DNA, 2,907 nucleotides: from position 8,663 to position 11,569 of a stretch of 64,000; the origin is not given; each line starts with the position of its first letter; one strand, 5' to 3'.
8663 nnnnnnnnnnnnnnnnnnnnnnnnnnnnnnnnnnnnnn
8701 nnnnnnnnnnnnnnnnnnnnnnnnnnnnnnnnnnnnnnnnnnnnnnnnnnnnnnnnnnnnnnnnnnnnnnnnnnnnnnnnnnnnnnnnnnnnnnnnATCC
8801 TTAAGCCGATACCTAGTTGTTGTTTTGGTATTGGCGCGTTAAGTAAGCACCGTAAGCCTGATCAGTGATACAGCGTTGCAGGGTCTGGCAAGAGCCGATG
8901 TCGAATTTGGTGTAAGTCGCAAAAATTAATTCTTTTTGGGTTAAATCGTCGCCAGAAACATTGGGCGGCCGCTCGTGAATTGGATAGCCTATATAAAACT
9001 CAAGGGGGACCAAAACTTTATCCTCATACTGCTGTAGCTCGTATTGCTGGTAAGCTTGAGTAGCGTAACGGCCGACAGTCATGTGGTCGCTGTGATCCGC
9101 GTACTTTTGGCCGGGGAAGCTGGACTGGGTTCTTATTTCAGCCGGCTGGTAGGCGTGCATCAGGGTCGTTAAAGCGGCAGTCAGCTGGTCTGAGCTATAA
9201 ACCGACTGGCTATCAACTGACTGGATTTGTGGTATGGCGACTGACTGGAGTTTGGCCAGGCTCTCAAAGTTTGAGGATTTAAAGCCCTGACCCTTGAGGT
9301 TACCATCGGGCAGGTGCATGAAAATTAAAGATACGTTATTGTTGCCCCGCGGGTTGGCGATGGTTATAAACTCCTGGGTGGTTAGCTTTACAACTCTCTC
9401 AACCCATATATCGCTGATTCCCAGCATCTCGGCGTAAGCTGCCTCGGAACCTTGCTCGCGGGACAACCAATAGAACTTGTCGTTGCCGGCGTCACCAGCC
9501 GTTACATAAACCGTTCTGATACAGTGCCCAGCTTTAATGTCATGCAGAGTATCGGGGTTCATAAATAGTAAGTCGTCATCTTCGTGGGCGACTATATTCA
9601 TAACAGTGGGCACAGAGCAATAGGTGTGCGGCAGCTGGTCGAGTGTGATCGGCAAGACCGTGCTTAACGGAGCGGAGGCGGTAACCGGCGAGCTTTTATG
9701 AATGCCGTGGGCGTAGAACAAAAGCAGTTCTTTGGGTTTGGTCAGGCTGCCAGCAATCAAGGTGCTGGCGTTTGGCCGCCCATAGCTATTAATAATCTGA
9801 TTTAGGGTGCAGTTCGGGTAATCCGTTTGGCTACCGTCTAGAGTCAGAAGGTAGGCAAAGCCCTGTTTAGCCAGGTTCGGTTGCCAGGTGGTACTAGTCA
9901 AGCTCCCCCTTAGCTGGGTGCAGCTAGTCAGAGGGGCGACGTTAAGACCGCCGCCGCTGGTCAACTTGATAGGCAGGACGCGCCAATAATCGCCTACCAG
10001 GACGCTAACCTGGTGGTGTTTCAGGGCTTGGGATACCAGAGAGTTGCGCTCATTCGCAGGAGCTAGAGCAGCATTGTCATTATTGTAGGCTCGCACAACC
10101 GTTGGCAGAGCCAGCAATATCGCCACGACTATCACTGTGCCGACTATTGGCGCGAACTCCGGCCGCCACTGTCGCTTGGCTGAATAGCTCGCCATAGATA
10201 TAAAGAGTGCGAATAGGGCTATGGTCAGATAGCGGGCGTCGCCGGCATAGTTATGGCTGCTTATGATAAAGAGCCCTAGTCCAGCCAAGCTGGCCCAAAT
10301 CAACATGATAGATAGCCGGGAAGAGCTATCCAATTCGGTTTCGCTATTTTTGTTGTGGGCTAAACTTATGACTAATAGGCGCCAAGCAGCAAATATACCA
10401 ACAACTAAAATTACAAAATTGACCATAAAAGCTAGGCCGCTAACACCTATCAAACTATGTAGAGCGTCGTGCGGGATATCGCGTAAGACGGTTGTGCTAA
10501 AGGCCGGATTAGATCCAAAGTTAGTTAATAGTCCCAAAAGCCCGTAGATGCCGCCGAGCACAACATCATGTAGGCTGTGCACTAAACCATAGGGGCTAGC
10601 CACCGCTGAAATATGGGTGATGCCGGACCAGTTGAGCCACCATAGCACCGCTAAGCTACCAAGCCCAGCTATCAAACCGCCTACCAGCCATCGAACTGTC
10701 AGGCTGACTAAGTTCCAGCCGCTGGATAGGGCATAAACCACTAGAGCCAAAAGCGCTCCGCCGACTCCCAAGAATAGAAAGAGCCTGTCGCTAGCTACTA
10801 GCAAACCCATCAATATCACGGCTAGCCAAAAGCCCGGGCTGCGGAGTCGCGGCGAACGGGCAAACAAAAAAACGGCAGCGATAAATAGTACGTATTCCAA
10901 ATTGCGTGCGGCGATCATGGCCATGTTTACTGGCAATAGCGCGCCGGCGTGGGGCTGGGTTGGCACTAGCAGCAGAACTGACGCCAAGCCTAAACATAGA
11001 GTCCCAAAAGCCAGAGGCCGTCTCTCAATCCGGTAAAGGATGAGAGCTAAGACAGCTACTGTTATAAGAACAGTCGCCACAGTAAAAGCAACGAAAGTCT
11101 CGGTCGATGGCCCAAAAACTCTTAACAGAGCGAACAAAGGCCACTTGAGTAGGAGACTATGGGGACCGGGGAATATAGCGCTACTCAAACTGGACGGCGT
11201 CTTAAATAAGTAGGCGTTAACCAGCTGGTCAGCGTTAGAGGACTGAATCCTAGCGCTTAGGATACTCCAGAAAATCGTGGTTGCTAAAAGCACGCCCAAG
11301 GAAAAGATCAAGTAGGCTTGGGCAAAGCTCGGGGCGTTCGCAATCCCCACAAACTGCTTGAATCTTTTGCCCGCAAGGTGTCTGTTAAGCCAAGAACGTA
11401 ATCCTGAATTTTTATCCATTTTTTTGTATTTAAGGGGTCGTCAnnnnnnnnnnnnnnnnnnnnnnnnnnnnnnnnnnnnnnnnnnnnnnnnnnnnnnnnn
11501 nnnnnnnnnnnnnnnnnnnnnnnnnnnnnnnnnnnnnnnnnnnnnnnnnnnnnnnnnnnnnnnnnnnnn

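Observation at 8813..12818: GtrB-like GT2 + GtrA + polytopic-membrane/PIG-L deacetylase fusion: candidate lipid-linked amino-sugar (GlcN) decoration pathway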

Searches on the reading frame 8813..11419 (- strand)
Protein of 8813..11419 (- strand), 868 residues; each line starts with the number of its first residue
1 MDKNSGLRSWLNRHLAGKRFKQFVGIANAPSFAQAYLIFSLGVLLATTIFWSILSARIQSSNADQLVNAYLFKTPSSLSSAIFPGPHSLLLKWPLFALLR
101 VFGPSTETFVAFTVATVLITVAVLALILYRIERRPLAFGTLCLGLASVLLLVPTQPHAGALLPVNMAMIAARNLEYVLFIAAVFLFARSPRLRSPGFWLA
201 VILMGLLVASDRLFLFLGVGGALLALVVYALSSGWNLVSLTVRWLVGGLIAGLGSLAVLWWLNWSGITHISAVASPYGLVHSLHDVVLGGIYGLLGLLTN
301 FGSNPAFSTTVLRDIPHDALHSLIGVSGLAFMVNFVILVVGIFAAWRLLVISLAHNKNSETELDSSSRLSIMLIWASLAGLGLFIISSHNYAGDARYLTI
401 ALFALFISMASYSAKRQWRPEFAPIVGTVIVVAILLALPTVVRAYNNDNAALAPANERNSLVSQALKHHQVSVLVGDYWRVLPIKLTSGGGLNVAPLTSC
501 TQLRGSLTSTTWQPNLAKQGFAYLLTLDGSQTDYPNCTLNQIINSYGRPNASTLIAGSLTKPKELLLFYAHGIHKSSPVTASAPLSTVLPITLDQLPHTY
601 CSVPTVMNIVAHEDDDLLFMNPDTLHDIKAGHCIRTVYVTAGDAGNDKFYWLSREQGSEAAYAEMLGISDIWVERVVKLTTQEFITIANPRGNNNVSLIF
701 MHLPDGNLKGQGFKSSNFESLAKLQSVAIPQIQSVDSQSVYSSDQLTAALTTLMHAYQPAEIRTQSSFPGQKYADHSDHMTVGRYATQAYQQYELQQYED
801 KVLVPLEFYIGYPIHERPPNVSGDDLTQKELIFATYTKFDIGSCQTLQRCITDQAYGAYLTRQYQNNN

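Call 3: search_protein_families(library=pfam, proteins=[window:8813-11419:-], max_evalue=0.01)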
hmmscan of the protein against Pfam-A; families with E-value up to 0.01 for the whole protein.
window:8813-11419:- (868 aa): 1 family
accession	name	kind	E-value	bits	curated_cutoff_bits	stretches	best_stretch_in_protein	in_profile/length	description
PF02585.22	PIG-L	-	3.9e-13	50.5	28.2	1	607-790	1-129/129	GlcNAc-PI de-N-acetylase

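Call 4: search_protein_families(library=ncbifam, proteins=[window:8813-11419:-], max_evalue=0.01)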
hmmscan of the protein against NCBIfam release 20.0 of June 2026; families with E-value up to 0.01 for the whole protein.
window:8813-11419:- (868 aa): 0 families

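Call 6: find_homologous_proteins(query=window:8813-11419:-)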
Query window:8813-11419:- (868 aa): 552 proteins with E <= 0.001 among 8000 candidates; the best 120 are listed.
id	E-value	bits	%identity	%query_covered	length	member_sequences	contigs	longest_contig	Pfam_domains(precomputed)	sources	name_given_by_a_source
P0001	0.0e+0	1945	100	100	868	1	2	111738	PF02585.23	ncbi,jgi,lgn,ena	-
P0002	0.0e+0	1353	68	99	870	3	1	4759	PF02585.23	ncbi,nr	ncbi:MAG TPA: PIG-L family deacetylase [Candidatus Binatia bacterium]|nr:PIG-L family deacetylase [C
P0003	0.0e+0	1344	69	98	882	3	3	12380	PF02585.23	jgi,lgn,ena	-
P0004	0.0e+0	1219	62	100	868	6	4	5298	PF02585.23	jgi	jgi:LmbE family N-acetylglucosaminyl deacetylase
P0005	0.0e+0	1206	61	99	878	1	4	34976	PF02585.23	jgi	jgi:LmbE family N-acetylglucosaminyl deacetylase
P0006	0.0e+0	1169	59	99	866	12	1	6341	PF02585.23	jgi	jgi:LmbE family N-acetylglucosaminyl deacetylase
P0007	0.0e+0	1152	58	100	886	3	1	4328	PF02585.23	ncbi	-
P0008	0.0e+0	1149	59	98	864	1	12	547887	PF02585.23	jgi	jgi:LmbE family N-acetylglucosaminyl deacetylase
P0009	0.0e+0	1137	59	98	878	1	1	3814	PF02585.23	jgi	jgi:LmbE family N-acetylglucosaminyl deacetylase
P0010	0.0e+0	1130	58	100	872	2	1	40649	PF02585.23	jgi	jgi:LmbE family N-acetylglucosaminyl deacetylase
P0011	0.0e+0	1129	59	98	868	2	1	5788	PF02585.23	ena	-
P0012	0.0e+0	1129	58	98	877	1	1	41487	PF02585.23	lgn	-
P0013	0.0e+0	1127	59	97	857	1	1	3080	PF02585.23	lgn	-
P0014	0.0e+0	1127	58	98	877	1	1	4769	PF02585.23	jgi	jgi:LmbE family N-acetylglucosaminyl deacetylase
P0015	0.0e+0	1126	57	99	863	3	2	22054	PF02585.23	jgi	jgi:LmbE family N-acetylglucosaminyl deacetylase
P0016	0.0e+0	1126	58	100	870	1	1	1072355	PF02585.23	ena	-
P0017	0.0e+0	1124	59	98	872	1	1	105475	PF02585.23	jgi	jgi:LmbE family N-acetylglucosaminyl deacetylase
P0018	0.0e+0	1121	59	96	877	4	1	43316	PF02585.23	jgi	jgi:LmbE family N-acetylglucosaminyl deacetylase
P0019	0.0e+0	1121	59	96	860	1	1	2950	PF02585.23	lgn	-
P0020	0.0e+0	1118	57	98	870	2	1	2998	PF02585.23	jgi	jgi:LmbE family N-acetylglucosaminyl deacetylase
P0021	0.0e+0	1117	56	100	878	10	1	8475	PF02585.23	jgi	jgi:LmbE family N-acetylglucosaminyl deacetylase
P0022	0.0e+0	1113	57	98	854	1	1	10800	PF02585.23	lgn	-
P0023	0.0e+0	1106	57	98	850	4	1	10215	PF02585.23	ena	-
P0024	0.0e+0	1106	59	96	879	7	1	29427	PF02585.23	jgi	jgi:LmbE family N-acetylglucosaminyl deacetylase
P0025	0.0e+0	1103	57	98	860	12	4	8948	PF02585.23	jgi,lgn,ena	-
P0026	0.0e+0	1097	56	97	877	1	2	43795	PF02585.23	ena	-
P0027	0.0e+0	1096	57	99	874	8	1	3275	PF02585.23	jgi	jgi:LmbE family N-acetylglucosaminyl deacetylase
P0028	0.0e+0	1087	56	99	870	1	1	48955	PF02585.23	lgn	-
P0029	0.0e+0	1085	56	97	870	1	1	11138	PF02585.23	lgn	-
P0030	0.0e+0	1079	56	98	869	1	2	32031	PF02585.23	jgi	jgi:LmbE family N-acetylglucosaminyl deacetylase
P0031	0.0e+0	1074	56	96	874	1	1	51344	PF02585.23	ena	-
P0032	0.0e+0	1070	55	97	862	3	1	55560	PF02585.23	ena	-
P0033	0.0e+0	1067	57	98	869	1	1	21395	PF02585.23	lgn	-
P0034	0.0e+0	1067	56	96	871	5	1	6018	PF02585.23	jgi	jgi:LmbE family N-acetylglucosaminyl deacetylase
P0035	0.0e+0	1065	56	98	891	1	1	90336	PF02585.23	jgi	jgi:LmbE family N-acetylglucosaminyl deacetylase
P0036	0.0e+0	1064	54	100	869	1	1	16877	PF02585.23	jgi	jgi:hypothetical protein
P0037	0.0e+0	1062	55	99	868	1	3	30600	PF02585.23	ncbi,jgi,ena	-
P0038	0.0e+0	1061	54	98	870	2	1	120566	PF02585.23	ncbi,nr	ncbi:MAG TPA: PIG-L family deacetylase [Patescibacteria group bacterium]|nr:PIG-L family deacetylase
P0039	0.0e+0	1060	54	100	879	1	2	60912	PF02585.23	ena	-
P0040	0.0e+0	1060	57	98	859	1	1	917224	PF02585.23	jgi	jgi:LmbE family N-acetylglucosaminyl deacetylase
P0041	0.0e+0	1060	56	97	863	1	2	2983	PF02585.23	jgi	jgi:LmbE family N-acetylglucosaminyl deacetylase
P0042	0.0e+0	1056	54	96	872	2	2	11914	PF02585.23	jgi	jgi:LmbE family N-acetylglucosaminyl deacetylase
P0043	0.0e+0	1049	55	98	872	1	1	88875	PF02585.23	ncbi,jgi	-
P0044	0.0e+0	1048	55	98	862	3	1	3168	PF02585.23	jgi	-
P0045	0.0e+0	1040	57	95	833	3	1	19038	PF02585.23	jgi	-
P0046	0.0e+0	1039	55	98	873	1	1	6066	PF02585.23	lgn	-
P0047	0.0e+0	1039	54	98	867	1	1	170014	PF02585.23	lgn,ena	-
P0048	0.0e+0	1038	55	99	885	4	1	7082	PF02585.23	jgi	jgi:LmbE family N-acetylglucosaminyl deacetylase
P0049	0.0e+0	1036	54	100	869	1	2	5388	PF02585.23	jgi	jgi:LmbE family N-acetylglucosaminyl deacetylase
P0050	0.0e+0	1035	54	96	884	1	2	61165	PF02585.23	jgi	jgi:LmbE family N-acetylglucosaminyl deacetylase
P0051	0.0e+0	1035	56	94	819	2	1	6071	PF02585.23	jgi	jgi:LmbE family N-acetylglucosaminyl deacetylase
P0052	0.0e+0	1032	56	96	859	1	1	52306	PF02585.23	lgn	-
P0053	0.0e+0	1027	55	98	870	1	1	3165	PF02585.23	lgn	-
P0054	0.0e+0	1025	53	99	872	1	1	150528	PF02585.23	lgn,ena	-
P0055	0.0e+0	1025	54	96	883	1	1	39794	PF02585.23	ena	-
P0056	0.0e+0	1024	54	97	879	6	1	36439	PF02585.23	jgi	jgi:LmbE family N-acetylglucosaminyl deacetylase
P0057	0.0e+0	1024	53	99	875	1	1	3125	PF02585.23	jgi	jgi:hypothetical protein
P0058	0.0e+0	1023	57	97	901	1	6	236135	PF02585.23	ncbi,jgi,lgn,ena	-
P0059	0.0e+0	1023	53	98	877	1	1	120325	PF02585.23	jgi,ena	-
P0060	0.0e+0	1021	54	97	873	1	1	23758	PF02585.23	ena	-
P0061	0.0e+0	1021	53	96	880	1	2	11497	PF02585.23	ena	-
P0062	0.0e+0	1020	54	96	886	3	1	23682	PF02585.23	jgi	-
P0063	0.0e+0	1020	53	96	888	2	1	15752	PF02585.23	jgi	jgi:LmbE family N-acetylglucosaminyl deacetylase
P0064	0.0e+0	1019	55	97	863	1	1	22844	PF02585.23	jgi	jgi:LmbE family N-acetylglucosaminyl deacetylase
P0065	0.0e+0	1019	53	99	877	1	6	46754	PF02585.23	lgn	-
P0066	0.0e+0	1018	54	96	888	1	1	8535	PF02585.23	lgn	-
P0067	0.0e+0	1018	52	98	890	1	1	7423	PF02585.23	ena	-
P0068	0.0e+0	1016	53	98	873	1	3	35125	PF02585.23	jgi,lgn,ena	-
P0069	0.0e+0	1014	54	98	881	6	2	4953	PF02585.23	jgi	jgi:LmbE family N-acetylglucosaminyl deacetylase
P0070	0.0e+0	1013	52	97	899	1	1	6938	PF02585.23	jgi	jgi:LmbE family N-acetylglucosaminyl deacetylase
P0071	0.0e+0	1011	52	97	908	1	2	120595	PF02585.23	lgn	-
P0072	1.4e-298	1011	55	98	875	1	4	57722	PF02585.23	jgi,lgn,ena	jgi:LmbE family N-acetylglucosaminyl deacetylase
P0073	1.7e-298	1010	53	97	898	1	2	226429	PF02585.23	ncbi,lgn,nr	ncbi:MAG TPA: PIG-L family deacetylase [Patescibacteria group bacterium]|nr:PIG-L family deacetylase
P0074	2.0e-298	1010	52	98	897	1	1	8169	PF02585.23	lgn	-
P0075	2.0e-298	1010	53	99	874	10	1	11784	PF02585.23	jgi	-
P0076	2.4e-298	1010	53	96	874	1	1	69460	PF02585.23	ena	-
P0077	1.5e-297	1007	52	99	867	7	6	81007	PF02585.23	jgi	jgi:LmbE family N-acetylglucosaminyl deacetylase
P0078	2.1e-297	1007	53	97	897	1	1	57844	PF02585.23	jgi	jgi:LmbE family N-acetylglucosaminyl deacetylase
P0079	4.4e-297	1006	55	96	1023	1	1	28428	PF02585.23,PF04138.21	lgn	-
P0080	1.0e-296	1005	52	98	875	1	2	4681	PF02585.23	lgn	-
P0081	1.3e-296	1004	54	98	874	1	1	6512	PF02585.23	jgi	jgi:LmbE family N-acetylglucosaminyl deacetylase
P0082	7.7e-296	1002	53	98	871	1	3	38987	PF02585.23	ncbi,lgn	-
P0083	8.7e-296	1002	54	96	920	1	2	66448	PF02585.23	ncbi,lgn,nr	ncbi:MAG TPA: PIG-L family deacetylase [Candidatus Binatia bacterium]|nr:PIG-L family deacetylase [C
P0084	1.0e-295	1001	52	98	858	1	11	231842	PF02585.23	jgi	jgi:LmbE family N-acetylglucosaminyl deacetylase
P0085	1.1e-295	1001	53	98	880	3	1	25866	PF02585.23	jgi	jgi:hypothetical protein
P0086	2.6e-295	1000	53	100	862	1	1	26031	PF02585.23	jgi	jgi:LmbE family N-acetylglucosaminyl deacetylase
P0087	2.8e-295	1000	52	97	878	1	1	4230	PF02585.23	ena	-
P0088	1.8e-294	997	52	99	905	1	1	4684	PF02585.23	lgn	-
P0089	2.9e-294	996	53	96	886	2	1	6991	PF02585.23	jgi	-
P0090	2.9e-294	996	54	97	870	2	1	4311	PF02585.23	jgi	jgi:LmbE family N-acetylglucosaminyl deacetylase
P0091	2.8e-293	993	52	99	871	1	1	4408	PF02585.23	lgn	-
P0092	3.8e-293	993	53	98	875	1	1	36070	PF02585.23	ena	-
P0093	7.4e-293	992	52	99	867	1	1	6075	PF02585.23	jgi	jgi:LmbE family N-acetylglucosaminyl deacetylase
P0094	1.0e-292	991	52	97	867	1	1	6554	PF02585.23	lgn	-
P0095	2.1e-292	990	54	97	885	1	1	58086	PF02585.23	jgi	-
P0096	4.8e-292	989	51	97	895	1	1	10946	PF02585.23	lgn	-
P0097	6.5e-292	989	55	98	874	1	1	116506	PF02585.23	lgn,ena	-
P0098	6.7e-292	989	52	99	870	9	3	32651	PF02585.23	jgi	-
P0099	1.9e-291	987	52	98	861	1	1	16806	PF02585.23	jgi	jgi:LmbE family N-acetylglucosaminyl deacetylase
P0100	4.2e-291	986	54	94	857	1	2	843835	PF02585.23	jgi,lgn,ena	-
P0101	2.5e-290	983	52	97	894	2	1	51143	PF02585.23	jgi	-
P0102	4.9e-290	982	52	96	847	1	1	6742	PF02585.23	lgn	-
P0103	7.5e-290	982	51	99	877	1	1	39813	PF02585.23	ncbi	-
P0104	9.6e-290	982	53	99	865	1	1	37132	PF02585.23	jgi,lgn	jgi:LmbE family N-acetylglucosaminyl deacetylase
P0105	1.1e-289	981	50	96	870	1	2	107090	PF02585.23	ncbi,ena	-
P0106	1.6e-289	981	54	97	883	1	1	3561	PF02585.23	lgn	-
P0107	2.3e-289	980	53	98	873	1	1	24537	PF02585.23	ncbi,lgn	-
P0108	6.8e-289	979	52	96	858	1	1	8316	PF02585.23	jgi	jgi:LmbE family N-acetylglucosaminyl deacetylase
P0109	4.6e-288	976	52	98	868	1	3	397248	PF02585.23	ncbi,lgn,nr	ncbi:PIG-L family deacetylase [Candidatus Saccharibacteria bacterium]|nr:PIG-L family deacetylase [C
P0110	9.3e-288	975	52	97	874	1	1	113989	PF02585.23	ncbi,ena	-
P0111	2.0e-287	974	53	98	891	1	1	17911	PF02585.23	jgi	jgi:LmbE family N-acetylglucosaminyl deacetylase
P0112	2.9e-287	973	52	98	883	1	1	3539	PF02585.23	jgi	jgi:LmbE family N-acetylglucosaminyl deacetylase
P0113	4.0e-287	973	53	96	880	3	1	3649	PF02585.23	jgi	jgi:LmbE family N-acetylglucosaminyl deacetylase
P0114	1.6e-286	971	52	94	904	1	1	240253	PF02585.23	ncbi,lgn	-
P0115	1.8e-286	971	51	96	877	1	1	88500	PF02585.23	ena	-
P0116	3.1e-286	970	51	96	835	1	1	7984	PF02585.23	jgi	jgi:LmbE family N-acetylglucosaminyl deacetylase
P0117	5.6e-286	969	54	96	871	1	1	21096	PF02585.23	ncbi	-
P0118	6.6e-286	969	52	97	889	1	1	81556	PF02585.23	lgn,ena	-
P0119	7.8e-286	969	51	95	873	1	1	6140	PF02585.23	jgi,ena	-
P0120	8.7e-286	968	56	91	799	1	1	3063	PF02585.23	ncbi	-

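Call 17: find_related_loci(query=A1, collection=genome_contigs, flank=8000)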
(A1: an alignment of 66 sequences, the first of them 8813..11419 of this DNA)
Query A1 (868 aa) in genome_contigs; peptide patterns used: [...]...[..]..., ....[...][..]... (x = any residue, [..] = any of these).
599 stretches matched a pattern (row limit reached: there are more); 308 encode a relative of the query (tblastn E <= 1e-3); the best 80 are kept; 79 distinct loci.
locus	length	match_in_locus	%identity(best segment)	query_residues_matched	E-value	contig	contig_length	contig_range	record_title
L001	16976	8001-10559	59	18-866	0e+0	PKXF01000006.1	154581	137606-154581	MAG: Candidatus Saccharibacteria bacterium isolate palsa_1325 73.20120500_P26.46_contig_1598, whole genome shotgun seque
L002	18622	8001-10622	55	5-868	0e+0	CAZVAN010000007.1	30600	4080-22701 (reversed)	MAG TPA_asm: uncultured Candidatus Saccharibacteria bacterium isolate binchicken_co54_401 genome assembly, contig: NODE_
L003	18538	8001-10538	53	26-865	0e+0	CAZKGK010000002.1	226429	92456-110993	MAG TPA_asm: uncultured Candidatus Saccharibacteria bacterium isolate SRP200132_co1_660 genome assembly, contig: NODE_45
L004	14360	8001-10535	57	26-867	0e+0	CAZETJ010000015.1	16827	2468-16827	MAG TPA_asm: uncultured Candidatus Saccharibacteria bacterium isolate binchicken_co50_391 genome assembly, contig: NODE_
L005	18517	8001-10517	50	32-866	0e+0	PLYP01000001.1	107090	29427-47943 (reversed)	MAG: Candidatus Saccharibacteria bacterium isolate palsa_1333 73.20120700_P3D.261_contig_40757, whole genome shotgun seq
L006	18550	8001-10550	52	18-868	0e+0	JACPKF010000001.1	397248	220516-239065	MAG: Candidatus Saccharibacteria bacterium isolate NC_groundwater_487_Ag_S-0.1um_46_12 S35_SO-1_scaffold_44559, whole ge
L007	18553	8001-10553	52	21-865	0e+0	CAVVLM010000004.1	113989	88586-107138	MAG: uncultured Candidatus Saccharibacteria bacterium isolate MFD04780.bin.1.216 genome assembly, contig: contig_24522,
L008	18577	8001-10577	49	11-866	0e+0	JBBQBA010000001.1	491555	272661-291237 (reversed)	MAG: Candidatus Saccharimonadales bacterium isolate Co_metawrap_1413 Cmw_1413_k141_20073993_length_491555_cov_14.0223, w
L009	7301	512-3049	51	21-864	0e+0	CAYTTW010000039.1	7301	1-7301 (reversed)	MAG TPA_asm: uncultured Candidatus Saccharibacteria bacterium isolate SRP200132_co1_589 genome assembly, contig: NODE_18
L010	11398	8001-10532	53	29-866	0e+0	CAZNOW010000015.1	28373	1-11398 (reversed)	MAG TPA_asm: uncultured Candidatus Saccharibacteria bacterium isolate binchicken_co3_143 genome assembly, contig: NODE_5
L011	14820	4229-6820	50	1-865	0e+0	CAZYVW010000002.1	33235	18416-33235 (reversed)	MAG TPA_asm: uncultured Candidatus Saccharibacteria bacterium isolate SRP200132_co1_592 genome assembly, contig: NODE_22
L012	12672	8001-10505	54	30-865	0e+0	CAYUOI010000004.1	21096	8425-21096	MAG TPA_asm: uncultured Candidatus Saccharibacteria bacterium isolate SRP200132_co1_569 genome assembly, contig: NODE_43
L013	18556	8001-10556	52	19-868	0e+0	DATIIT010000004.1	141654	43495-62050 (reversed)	MAG TPA_asm: Candidatus Saccharimonadales bacterium isolate SMAG_U15672 k141_445494, whole genome shotgun sequence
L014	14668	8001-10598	49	7-866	0e+0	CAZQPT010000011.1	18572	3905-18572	MAG TPA_asm: uncultured Candidatus Saccharibacteria bacterium isolate SRP200132_co1_550 genome assembly, contig: NODE_51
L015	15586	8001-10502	51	30-867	0e+0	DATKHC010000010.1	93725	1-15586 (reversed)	MAG TPA_asm: Candidatus Saccharimonadales bacterium isolate SMAG_U14567 k141_52126, whole genome shotgun sequence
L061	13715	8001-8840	46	585-864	1e-77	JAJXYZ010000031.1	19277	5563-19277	MAG: bacterium isolate BP7.bin25 NODE_4134_length_19277_cov_1.336240, whole genome shotgun sequence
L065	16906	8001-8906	42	549-864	3e-62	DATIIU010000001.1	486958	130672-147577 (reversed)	MAG TPA_asm: Candidatus Saccharimonadia bacterium isolate SMAG_U15673 k141_201221, whole genome shotgun sequence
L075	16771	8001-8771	40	601-865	8e-50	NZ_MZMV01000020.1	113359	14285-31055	Micromonospora wenchangensis strain CCTCC AA 2012002 contig020, whole genome shotgun sequence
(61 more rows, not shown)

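Call 23: search_solved_structures(query=A1, max_evalue=1, show_alignments=3)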
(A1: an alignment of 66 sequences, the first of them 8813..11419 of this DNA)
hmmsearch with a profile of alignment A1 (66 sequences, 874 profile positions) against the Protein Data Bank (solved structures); distinct sequences matched with E-value up to 1: 0.
